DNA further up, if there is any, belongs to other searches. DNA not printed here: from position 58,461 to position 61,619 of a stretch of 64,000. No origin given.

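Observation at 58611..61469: Archaeal PolB carrying eukaryotic Pol-epsilon signature motifs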

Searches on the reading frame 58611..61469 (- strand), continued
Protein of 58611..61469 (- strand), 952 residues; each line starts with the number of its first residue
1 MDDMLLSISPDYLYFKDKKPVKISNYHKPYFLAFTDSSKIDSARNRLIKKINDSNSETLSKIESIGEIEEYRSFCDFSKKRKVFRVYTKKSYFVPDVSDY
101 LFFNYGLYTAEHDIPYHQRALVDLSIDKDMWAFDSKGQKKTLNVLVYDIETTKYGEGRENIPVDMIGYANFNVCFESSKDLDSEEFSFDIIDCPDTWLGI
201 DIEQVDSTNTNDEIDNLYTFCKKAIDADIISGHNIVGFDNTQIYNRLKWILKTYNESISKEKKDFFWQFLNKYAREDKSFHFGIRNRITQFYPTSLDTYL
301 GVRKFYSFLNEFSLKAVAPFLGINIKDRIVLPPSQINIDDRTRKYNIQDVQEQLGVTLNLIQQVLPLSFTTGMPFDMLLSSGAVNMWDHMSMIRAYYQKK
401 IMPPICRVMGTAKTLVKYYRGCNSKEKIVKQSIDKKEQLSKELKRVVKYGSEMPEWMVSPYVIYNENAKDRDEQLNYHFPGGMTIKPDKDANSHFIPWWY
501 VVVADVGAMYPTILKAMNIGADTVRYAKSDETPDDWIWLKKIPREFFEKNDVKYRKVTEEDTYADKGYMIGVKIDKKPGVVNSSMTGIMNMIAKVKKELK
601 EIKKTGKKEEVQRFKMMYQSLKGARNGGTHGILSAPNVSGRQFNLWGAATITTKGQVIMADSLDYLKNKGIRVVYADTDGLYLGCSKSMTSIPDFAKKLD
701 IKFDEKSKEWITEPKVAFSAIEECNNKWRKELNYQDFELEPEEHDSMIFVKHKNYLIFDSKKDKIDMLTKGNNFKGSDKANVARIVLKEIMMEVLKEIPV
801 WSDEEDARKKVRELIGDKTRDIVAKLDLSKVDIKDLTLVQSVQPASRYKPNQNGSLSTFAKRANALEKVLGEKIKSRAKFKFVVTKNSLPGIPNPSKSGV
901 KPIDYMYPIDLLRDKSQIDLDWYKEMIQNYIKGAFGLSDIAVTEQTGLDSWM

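Call 55: fold_search(model_id=the predicted structure, library=pdb)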
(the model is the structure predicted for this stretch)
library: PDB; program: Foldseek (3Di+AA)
matches with E <= 10: 562; with E <= 0.001: 263
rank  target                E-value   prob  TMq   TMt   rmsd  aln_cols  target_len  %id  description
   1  4k8z_A                4.1e-26  1.00  0.59  0.72   8.3       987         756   15  KOD Polymerase in binary complex with dsDNA (released 2013-06-26)
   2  4flu_A                4.7e-26  1.00  0.54  0.65   9.1       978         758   16  Pyrococcus abyssi B family DNA polymerase bound to a dsDNA, in edition mode (released 2012-08-29)
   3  5mdn_A                5.1e-26  1.00  0.56  0.68   7.3      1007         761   17  Structure of the family B DNA polymerase from the hyperthermophilic archaeon Pyrobaculum calidifontis (released 2016-12-14)
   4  6wya_A                8.4e-26  1.00  0.60  0.74   7.7       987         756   16  RTX (Reverse Transcription Xenopolymerase) in complex with a DNA duplex and dAMPNPP (released 2020-08-19)
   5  2xhb_A                1.1e-25  1.00  0.52  0.64   8.9       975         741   16  Crystal structure of DNA polymerase from Thermococcus gorgonarius in complex with hypoxanthine-containing DNA (released 2010-07-21)
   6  3a2f_A                1.3e-25  1.00  0.57  0.68   9.0      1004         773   17  Crystal Structure of Pyrococcus furiosus DNA polymerase/PCNA monomer mutant complex (released 2009-11-03)
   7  4flt_A                1.4e-25  1.00  0.52  0.63   9.4       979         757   16  Pyrococcus abyssi B family DNA polymerase bound to a dsDNA, in edition mode (released 2012-08-29)
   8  8s84_A                3.3e-25  1.00  0.60  0.74   7.4       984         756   16  KOD-H4 DNA polymerase mutant in a ternary complex with DNA/DNA and non-hydrolyzable triphosphate (released 2024-11-13)
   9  7om3_A                4.4e-25  1.00  0.61  0.74   7.7       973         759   16  Crystal structure of KOD DNA Polymerase in a binary complex with Hypoxanthine containing template (released 2021-10-13)
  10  9oat_A                5.5e-25  1.00  0.61  0.75   7.4       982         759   16  TNA polymerase, 5-270, binary complex (released 2025-12-10)
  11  7b07                  5.8e-25  1.00  0.57  0.71   8.1       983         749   16  TgoT_6G12 apo (released 2020-12-30)
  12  4flv_A                5.8e-25  1.00  0.53  0.64   9.1       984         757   16  Pyrococcus abyssi B family DNA polymerase bound to a dsDNA, in edition mode (released 2012-08-29)
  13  4k8x_A                6.3e-25  1.00  0.60  0.73   8.2       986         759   16  Binary complex of 9N DNA polymerase in the replicative state (released 2013-06-26)
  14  1tgo                  6.9e-25  1.00  0.58  0.69   8.3      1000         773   17  THERMOSTABLE B TYPE DNA POLYMERASE FROM THERMOCOCCUS GORGONARIUS (released 1999-03-22)
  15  8t3x_A                8.3e-25  1.00  0.60  0.74   7.9       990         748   16  TNA polymerase, closed ternary (released 2024-08-28)
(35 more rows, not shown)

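Call 56: search_dna_similar(query=P0217, collection=phages, mode=protein, max_rows=12, max_evalue=0.001)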
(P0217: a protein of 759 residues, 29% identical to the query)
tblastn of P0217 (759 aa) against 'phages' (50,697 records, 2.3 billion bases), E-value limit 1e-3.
Records with a match: 272; places in all: 272; records where one place covers at least 80% of the query: 0.
Best place of each record, by identity: <60% 272.
By first word of the organism name: Synechococcus 155; Aeromonas 23; Cyanophage 16; Escherichia 13; Salinibacter 10; Acinetobacter 10; Stenotrophomonas 8; Yersinia 7; Prochlorococcus 6; Serratia 5; and 12 more.
By host as written in the record: - 131; Aeromonas salmonicida 14; Synechococcus sp. 13; Synechococcus sp. WH8102 13; Synechococcus 10; Stenotrophomonas maltophilia 7; Synechococcus sp. WH7803 6; Salinibacter ruber M31 4; and 38 more.
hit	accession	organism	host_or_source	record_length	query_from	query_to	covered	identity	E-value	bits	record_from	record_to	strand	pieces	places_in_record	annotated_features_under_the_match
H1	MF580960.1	Salinibacter phage M31CC-1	Salinibacter ruber M31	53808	21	598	76%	22.6%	4e-14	83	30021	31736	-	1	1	DNA polymerase elongation subunit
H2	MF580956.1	Salinibacter phage M8CC-19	Salinibacter ruber M8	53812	21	598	76%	22.6%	4e-14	83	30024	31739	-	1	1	DNA polymerase elongation subunit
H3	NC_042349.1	Salinibacter phage M8CC-19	Salinibacter ruber M8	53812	21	598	76%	22.6%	4e-14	83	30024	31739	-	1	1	DNA polymerase elongation subunit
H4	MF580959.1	Salinibacter phage M8CRM-1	Salinibacter ruber M8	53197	174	598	56%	23.6%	3e-13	80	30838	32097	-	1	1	DNA polymerase elongation subunit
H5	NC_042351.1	Salinibacter phage M8CRM-1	Salinibacter ruber M8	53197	174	598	56%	23.6%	3e-13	80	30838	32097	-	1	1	DNA polymerase elongation subunit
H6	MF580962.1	Salinibacter virus M31CR41-3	Salinibacter ruber M31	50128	180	603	56%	22.5%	4e-5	54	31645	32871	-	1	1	DNA polymerase elongation subunit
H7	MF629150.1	Salinibacter phage SRUTV-1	-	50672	180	603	56%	22.5%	4e-5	54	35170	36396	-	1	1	DNA polymerase elongation subunit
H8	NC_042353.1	Salinibacter phage SRUTV-1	-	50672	180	603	56%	22.5%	4e-5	54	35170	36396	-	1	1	DNA polymerase elongation subunit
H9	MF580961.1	Salinibacter phage M31CR41-2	Salinibacter ruber M31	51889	180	603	56%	22.5%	4e-5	54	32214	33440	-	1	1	DNA polymerase elongation subunit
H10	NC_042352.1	Salinibacter phage M31CR41-2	Salinibacter ruber M31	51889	180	603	56%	22.5%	4e-5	54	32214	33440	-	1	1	DNA polymerase elongation subunit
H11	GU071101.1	Prochlorococcus phage P-HM1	Prochlorococcus sp. MED4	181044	121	539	55%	22.1%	7e-4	49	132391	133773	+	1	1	gp43: DNA polymerase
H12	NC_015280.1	Prochlorococcus phage P-HM1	Prochlorococcus sp. MED4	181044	121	539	55%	22.1%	7e-4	49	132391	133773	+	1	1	gp43: DNA polymerase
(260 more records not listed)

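Call 57: search_dna_similar(query=window:58614-61469:-, collection=phages, mode=protein, max_rows=15, max_evalue=0.01)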
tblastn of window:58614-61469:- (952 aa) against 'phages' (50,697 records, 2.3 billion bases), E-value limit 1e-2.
Records with a match: 2; places in all: 2; records where one place covers at least 80% of the query: 0.
Best place of each record, by identity: <60% 2.
By first word of the organism name: Caulobacter 2.
By host as written in the record: Caulobacter crescentus CB15 2.
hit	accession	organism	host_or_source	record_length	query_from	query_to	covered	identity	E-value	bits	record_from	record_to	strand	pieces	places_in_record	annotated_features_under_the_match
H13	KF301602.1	Caulobacter phage Cr30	Caulobacter crescentus CB15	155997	226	405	19%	29.9%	5e-4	50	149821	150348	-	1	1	DNA polymerase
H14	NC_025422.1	Caulobacter phage Cr30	Caulobacter crescentus CB15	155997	226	405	19%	29.9%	5e-4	50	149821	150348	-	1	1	DNA polymerase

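Call 58: get_annotated_region(hit=H1, flank=1500)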
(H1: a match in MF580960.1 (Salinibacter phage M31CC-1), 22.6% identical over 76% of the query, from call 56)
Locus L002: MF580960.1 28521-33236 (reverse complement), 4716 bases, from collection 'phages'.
description: Salinibacter phage M31CC-1, partial genome.
organism: Salinibacter phage M31CC-1 (NCBI taxid 2041858)
taxonomy: Viruses; Duplodnaviria; Heunggongvirae; Uroviricota; Caudoviricetes; Kryptosalinivirus; Kryptosalinivirus M8CC19
host: Salinibacter ruber M31; source: -; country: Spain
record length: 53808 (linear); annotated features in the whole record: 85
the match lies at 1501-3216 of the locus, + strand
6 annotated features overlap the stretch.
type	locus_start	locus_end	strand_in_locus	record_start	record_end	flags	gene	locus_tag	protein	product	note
CDS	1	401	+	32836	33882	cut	-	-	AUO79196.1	hypothetical protein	-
CDS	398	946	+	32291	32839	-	-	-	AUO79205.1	hypothetical protein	-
CDS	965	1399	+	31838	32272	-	-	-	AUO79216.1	hypothetical protein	-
CDS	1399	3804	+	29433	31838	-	-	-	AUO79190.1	DNA polymerase elongation subunit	DNA polymerase elongation subunit (family B)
CDS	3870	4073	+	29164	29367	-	-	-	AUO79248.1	hypothetical protein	-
CDS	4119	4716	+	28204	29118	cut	-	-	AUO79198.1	hypothetical protein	-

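Call 63: get_annotated_region(hit=H11, flank=1800)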
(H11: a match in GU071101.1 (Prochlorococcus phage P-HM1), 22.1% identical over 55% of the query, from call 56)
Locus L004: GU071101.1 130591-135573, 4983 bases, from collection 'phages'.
description: Prochlorococcus phage P-HM1, complete genome.
organism: Prochlorococcus phage P-HM1 (NCBI taxid 445700)
taxonomy: Viruses; Duplodnaviria; Heunggongvirae; Uroviricota; Caudoviricetes; Eurybiavirus; Eurybiavirus PHM2
host: Prochlorococcus sp. MED4; source: -; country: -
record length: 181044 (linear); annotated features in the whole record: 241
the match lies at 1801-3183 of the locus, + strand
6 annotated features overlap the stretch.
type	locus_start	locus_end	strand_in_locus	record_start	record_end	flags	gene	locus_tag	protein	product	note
CDS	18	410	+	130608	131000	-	-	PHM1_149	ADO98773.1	hypothetical protein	T4-LIKE GC: 176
CDS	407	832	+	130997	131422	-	-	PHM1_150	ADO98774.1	hypothetical protein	T4-LIKE GC: 176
CDS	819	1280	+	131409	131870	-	-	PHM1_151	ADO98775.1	hypothetical protein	T4-LIKE GC: 530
CDS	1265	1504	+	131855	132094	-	-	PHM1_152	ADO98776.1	hypothetical protein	T4-LIKE GC: 417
CDS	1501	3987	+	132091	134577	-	gp43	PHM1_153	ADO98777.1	DNA polymerase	T4-LIKE GC: 178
CDS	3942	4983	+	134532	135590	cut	uvsX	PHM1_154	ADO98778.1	UvsX RecA-like protein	T4-LIKE GC: 181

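Call 65: find_related_loci(query=A2, collection=genome_contigs, flank=3000)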
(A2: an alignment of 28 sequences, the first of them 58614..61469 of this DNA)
Query A2 (952 aa) in genome_contigs; peptide patterns used: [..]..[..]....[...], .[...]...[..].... (x = any residue, [..] = any of these).
223 stretches matched a pattern; 197 encode a relative of the query (tblastn E <= 1e-3); the best 80 are kept; 80 distinct loci.
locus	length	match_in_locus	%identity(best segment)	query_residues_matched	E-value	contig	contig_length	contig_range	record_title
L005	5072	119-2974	89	1-952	0e+0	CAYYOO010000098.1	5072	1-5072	MAG TPA_asm: uncultured Thermoplasmatales archaeon isolate SRP332253_co2_45 genome assembly, contig: NODE_18130_length_5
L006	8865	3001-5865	68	1-952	0e+0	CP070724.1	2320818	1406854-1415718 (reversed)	MAG: Thermoplasmatales archaeon isolate bin45 chromosome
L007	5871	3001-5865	68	1-952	0e+0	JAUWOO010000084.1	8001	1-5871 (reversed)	MAG: Thermoplasmatota archaeon isolate CSMAG_2452 CSMAG_2452_k141_4278_length_8001_cov_8.9762, whole genome shotgun sequ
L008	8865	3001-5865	69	1-952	0e+0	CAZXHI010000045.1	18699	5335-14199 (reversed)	MAG TPA_asm: uncultured Thermoplasmatales archaeon isolate SRP185410_co1_277 genome assembly, contig: k141_279276, whole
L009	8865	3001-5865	68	1-952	0e+0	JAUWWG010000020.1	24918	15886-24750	MAG: Thermoplasmatota archaeon isolate CSMAG_2652 CSMAG_2652_k127_393830_length_24918_cov_28.9558, whole genome shotgun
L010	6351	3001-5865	68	1-952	0e+0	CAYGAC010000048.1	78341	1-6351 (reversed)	MAG TPA_asm: uncultured Thermoplasmatales archaeon isolate ERP108616_co1_401 genome assembly, contig: k119_588385, whole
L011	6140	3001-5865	68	1-952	0e+0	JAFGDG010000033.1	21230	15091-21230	MAG: Thermoplasmatota archaeon isolate Zod_Metabat.1159 k87_2649163, whole genome shotgun sequence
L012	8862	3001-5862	69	2-952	0e+0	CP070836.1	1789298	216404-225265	MAG: Thermoplasmatales archaeon isolate bin105 chromosome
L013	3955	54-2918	67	1-952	0e+0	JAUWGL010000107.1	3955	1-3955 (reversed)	MAG: Thermoplasmata archaeon isolate CSMAG_2241 CSMAG_2241_k141_1688145_length_3955_cov_8.0000, whole genome shotgun seq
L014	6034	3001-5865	68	1-952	0e+0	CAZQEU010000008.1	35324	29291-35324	MAG TPA_asm: uncultured Thermoplasmatales archaeon isolate SRP332253_co2_91 genome assembly, contig: NODE_1044_length_35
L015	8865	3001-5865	68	1-952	0e+0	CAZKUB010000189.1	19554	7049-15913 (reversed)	MAG TPA_asm: uncultured Thermoplasmatales archaeon isolate SRP067234_co1_75 genome assembly, contig: k99_119314, whole g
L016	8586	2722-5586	68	1-952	0e+0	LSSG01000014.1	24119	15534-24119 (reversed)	MAG: Thermoplasmatales archaeon SG8-52-3 WOR_8-12_1443, whole genome shotgun sequence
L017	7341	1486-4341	68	4-952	0e+0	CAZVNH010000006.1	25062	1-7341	MAG TPA_asm: uncultured Thermoplasmatales archaeon isolate binchicken_co338_5 genome assembly, contig: NODE_381_length_2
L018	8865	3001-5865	67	1-952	0e+0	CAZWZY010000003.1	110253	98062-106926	MAG TPA_asm: uncultured Thermoplasmatales archaeon isolate SRP332253_co2_59 genome assembly, contig: NODE_107_length_110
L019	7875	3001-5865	67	1-952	0e+0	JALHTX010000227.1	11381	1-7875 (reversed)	MAG: Thermoplasmatota archaeon isolate PFL35 seq_2707826, whole genome shotgun sequence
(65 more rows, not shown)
